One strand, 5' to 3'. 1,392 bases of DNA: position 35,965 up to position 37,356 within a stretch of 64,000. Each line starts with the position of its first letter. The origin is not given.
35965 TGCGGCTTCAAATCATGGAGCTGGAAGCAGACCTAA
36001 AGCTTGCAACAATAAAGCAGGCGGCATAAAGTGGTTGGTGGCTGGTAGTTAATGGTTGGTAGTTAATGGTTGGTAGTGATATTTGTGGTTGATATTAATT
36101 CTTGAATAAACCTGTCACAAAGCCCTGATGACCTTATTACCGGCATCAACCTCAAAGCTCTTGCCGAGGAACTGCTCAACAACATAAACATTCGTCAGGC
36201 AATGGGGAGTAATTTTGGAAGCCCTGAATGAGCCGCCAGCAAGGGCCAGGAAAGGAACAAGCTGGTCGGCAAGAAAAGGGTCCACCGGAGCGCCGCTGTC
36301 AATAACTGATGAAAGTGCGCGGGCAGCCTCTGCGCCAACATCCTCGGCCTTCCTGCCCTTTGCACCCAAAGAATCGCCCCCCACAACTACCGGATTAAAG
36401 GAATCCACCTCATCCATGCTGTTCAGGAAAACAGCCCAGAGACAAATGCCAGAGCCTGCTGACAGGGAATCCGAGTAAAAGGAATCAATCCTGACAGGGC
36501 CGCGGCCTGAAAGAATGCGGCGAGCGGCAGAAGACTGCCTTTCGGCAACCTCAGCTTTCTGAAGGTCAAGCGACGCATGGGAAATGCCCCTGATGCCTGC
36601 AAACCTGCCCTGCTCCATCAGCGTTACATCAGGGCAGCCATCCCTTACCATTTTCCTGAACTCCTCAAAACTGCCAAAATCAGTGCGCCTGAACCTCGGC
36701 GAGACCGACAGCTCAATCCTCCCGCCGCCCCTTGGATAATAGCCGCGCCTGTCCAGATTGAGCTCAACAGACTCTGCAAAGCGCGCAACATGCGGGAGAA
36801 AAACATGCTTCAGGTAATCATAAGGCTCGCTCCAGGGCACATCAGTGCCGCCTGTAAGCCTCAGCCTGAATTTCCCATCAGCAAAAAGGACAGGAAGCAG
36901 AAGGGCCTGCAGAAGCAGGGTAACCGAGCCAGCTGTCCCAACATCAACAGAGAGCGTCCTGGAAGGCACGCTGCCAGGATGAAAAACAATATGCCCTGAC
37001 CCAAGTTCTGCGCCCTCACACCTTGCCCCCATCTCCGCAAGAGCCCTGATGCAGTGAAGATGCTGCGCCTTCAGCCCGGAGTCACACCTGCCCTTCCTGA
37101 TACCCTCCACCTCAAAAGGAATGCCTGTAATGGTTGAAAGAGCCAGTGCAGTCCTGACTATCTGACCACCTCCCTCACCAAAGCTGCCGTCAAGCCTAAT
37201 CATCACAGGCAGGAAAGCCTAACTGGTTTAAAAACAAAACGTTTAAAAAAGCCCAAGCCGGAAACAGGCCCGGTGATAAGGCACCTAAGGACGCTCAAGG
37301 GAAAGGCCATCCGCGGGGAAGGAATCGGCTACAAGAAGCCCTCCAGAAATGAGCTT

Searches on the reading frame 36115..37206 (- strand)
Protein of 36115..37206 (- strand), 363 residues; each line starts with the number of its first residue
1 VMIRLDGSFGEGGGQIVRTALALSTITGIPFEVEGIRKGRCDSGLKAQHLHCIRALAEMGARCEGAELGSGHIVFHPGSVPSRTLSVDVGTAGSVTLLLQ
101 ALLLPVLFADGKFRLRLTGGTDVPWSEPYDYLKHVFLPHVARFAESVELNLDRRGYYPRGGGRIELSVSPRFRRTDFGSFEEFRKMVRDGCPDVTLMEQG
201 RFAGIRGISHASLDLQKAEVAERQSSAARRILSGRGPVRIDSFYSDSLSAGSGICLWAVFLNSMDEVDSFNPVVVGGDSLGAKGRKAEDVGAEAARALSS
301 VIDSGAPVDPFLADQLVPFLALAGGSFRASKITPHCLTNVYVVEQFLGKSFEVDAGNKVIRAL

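Call 63: search_protein_families(library=pfam, proteins=[window:36115-37206:-], max_evalue=0.0001)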
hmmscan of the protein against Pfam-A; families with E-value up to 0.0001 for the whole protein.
window:36115-37206:- (363 aa): 2 families
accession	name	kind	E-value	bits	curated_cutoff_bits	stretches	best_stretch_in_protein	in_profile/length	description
PF01137.26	RTC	-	2.5e-73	246.4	27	1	10-353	2-221/221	RNA 3'-terminal phosphate cyclase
PF05189.18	RTC_insert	-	4.4e-14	53.2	23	1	198-302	2-101/102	RNA 3'-terminal phosphate cyclase (RTC), insert domain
